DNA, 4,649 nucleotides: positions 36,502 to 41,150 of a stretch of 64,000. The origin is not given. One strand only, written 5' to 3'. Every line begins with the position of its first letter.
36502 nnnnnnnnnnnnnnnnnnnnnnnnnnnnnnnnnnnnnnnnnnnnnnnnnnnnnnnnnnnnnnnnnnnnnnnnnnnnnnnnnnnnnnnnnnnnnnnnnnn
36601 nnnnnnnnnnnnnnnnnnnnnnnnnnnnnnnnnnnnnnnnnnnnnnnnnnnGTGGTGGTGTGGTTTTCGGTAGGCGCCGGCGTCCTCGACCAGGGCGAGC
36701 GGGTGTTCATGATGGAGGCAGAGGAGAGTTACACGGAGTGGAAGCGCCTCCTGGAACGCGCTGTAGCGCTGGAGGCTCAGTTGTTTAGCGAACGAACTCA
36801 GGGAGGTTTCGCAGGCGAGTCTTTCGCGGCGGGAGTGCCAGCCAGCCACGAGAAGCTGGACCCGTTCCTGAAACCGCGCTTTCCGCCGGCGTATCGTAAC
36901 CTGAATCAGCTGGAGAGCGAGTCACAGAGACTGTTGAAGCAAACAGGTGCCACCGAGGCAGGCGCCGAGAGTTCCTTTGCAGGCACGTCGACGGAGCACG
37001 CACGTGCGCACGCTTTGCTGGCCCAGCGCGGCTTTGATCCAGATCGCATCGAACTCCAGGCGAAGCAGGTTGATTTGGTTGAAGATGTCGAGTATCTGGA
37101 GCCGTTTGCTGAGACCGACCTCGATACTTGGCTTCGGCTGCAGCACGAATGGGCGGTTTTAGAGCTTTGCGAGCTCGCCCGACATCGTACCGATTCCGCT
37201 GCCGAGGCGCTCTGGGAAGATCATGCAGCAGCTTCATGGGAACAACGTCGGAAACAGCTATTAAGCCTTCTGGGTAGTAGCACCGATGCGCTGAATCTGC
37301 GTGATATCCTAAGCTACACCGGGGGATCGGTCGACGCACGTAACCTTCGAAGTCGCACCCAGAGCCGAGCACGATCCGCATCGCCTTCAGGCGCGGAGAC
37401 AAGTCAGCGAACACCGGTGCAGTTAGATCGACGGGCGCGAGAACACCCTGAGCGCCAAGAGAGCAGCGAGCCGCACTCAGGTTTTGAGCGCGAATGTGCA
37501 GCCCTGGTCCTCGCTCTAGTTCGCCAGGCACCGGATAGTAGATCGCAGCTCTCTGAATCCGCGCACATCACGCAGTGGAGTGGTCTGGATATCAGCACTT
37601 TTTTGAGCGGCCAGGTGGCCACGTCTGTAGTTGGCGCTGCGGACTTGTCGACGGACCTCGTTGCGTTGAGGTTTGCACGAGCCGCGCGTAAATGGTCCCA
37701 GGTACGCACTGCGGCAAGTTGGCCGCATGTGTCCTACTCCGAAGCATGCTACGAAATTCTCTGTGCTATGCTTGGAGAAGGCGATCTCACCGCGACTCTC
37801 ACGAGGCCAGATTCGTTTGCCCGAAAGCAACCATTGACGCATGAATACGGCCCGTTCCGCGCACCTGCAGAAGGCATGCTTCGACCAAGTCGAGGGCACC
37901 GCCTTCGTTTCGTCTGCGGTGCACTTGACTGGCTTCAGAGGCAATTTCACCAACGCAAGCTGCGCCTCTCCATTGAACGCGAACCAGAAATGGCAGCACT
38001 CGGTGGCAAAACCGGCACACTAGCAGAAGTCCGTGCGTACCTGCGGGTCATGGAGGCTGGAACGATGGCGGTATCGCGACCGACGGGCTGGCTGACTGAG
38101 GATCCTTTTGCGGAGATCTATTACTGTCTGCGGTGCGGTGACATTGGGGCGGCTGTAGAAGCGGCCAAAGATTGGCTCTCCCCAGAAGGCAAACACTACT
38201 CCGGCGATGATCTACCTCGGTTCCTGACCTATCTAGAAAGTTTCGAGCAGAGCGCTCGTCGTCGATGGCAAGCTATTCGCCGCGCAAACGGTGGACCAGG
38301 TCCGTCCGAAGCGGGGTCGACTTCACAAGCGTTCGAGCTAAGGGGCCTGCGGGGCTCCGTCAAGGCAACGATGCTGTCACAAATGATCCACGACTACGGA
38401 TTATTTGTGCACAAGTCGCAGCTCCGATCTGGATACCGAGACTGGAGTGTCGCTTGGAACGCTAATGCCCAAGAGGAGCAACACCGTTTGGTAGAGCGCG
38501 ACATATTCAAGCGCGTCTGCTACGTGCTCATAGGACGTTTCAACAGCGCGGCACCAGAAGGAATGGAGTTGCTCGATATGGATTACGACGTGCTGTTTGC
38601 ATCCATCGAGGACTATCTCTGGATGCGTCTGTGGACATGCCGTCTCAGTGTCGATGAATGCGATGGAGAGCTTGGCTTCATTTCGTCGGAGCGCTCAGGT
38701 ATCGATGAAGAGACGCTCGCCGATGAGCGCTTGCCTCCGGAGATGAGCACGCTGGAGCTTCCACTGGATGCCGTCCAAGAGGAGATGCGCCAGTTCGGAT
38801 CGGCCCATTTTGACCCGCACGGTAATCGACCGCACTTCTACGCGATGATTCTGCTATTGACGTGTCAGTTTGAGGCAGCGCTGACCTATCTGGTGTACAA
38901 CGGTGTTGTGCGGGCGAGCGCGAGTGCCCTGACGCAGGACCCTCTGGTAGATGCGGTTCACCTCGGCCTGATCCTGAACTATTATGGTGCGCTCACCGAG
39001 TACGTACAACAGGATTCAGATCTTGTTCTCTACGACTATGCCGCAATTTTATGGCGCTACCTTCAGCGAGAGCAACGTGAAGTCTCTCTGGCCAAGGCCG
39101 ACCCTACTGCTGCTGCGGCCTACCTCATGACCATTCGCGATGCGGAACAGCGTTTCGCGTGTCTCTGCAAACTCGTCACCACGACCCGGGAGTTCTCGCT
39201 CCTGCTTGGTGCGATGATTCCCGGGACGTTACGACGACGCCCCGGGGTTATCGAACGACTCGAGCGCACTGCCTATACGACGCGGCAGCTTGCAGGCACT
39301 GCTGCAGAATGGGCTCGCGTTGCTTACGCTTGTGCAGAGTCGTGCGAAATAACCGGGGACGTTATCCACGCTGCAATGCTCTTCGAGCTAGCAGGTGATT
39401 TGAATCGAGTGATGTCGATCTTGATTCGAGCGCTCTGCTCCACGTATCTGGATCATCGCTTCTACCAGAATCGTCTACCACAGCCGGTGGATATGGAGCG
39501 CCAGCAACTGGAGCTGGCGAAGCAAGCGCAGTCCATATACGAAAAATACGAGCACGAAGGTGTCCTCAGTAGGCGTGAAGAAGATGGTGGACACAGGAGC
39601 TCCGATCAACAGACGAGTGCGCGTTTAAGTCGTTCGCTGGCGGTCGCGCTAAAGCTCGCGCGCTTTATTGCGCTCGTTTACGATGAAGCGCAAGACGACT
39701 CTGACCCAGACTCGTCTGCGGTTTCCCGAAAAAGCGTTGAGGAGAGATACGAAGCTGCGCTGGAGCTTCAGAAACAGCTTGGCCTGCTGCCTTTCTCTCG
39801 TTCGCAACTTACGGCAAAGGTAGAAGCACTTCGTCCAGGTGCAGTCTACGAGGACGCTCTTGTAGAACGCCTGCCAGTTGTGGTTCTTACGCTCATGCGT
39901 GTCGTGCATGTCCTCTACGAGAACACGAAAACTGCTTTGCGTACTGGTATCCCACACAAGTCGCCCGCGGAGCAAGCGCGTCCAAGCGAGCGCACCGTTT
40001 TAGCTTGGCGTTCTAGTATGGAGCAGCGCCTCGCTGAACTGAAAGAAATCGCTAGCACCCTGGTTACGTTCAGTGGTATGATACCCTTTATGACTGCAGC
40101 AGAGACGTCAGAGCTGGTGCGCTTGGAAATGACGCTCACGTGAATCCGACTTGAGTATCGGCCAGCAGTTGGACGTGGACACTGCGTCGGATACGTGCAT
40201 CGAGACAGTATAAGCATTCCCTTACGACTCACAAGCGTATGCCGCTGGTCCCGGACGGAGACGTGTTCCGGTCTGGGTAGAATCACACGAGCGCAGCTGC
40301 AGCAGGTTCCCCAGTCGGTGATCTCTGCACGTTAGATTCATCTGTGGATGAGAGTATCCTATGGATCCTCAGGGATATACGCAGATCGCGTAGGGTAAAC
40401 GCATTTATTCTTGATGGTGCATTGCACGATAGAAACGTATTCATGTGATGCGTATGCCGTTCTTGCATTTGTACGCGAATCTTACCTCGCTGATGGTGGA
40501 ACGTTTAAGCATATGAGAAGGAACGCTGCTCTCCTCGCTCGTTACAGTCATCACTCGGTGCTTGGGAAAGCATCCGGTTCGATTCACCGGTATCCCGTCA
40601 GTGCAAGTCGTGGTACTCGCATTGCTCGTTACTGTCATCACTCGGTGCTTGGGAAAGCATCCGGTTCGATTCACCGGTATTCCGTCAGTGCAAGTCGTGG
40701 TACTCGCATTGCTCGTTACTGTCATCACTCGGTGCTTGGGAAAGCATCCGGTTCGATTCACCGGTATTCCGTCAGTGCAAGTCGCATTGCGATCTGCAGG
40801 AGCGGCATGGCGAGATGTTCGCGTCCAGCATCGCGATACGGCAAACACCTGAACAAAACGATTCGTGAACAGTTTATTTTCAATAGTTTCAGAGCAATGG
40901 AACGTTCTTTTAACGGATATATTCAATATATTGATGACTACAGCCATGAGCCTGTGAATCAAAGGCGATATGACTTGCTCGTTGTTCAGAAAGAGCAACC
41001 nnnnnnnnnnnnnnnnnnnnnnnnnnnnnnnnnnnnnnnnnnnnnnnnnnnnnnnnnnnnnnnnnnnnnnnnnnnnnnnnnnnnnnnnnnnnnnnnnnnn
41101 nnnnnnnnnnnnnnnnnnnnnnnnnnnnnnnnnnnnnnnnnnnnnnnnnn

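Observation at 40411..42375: Plant-type peroxisomal sulfite oxidase (-SRL) preceded by an in-frame 84-bp x3 tandem repeat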

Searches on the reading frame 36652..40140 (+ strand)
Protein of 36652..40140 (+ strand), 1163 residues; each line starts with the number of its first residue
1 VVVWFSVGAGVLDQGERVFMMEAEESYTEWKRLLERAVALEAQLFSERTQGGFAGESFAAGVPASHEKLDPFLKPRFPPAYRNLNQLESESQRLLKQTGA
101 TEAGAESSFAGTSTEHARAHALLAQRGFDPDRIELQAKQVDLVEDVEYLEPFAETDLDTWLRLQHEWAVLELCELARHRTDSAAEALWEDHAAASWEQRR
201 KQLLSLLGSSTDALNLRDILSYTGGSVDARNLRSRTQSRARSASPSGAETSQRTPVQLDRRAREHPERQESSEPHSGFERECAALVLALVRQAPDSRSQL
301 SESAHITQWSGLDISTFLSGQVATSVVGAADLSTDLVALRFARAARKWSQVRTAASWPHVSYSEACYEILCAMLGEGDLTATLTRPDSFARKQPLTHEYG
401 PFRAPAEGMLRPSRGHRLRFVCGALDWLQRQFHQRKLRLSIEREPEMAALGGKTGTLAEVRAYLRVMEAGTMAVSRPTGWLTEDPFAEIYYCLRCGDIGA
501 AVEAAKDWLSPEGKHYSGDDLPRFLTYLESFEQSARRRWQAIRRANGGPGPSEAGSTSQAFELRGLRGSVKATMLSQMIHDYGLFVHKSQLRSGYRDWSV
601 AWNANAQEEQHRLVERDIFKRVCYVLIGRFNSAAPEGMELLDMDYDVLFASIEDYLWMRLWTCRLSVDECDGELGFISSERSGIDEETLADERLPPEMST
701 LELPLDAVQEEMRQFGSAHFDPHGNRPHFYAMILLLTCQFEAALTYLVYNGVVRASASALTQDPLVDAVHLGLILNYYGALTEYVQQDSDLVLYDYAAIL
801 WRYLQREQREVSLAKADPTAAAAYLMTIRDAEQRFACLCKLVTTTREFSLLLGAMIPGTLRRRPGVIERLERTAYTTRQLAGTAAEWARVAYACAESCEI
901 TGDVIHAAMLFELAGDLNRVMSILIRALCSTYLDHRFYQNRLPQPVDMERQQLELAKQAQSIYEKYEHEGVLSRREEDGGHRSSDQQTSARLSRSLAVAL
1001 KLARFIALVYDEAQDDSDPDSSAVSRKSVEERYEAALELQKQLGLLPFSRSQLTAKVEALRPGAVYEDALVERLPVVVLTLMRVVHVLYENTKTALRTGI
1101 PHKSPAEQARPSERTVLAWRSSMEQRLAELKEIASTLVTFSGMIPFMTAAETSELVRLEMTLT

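Call 4: search_protein_families(library=pfam, proteins=[window:36652-40140:+], max_evalue=0.01)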
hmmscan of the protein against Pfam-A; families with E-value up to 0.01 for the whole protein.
window:36652-40140:+ (1163 aa): 1 family
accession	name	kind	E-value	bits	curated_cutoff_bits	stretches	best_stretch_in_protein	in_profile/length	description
PF04097.20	Nic96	-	8.1e-61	206.6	34.2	2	610-1153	169-605/607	Nup93/Nic96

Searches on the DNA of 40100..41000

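Call 11: search_rna_families(source=window, start=40100, end=41000, threshold=evalue, max_evalue=10, show_alignments=3)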
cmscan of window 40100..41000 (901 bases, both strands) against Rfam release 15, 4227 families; matches with E-value up to 10: 1.
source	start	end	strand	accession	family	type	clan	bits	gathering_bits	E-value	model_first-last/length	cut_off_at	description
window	40500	40529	+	RF01739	Glutamine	Cis-reg; riboswitch;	-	14.4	35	5.6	1-53/53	no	Glutamine riboswitch aptamer (glnA leader)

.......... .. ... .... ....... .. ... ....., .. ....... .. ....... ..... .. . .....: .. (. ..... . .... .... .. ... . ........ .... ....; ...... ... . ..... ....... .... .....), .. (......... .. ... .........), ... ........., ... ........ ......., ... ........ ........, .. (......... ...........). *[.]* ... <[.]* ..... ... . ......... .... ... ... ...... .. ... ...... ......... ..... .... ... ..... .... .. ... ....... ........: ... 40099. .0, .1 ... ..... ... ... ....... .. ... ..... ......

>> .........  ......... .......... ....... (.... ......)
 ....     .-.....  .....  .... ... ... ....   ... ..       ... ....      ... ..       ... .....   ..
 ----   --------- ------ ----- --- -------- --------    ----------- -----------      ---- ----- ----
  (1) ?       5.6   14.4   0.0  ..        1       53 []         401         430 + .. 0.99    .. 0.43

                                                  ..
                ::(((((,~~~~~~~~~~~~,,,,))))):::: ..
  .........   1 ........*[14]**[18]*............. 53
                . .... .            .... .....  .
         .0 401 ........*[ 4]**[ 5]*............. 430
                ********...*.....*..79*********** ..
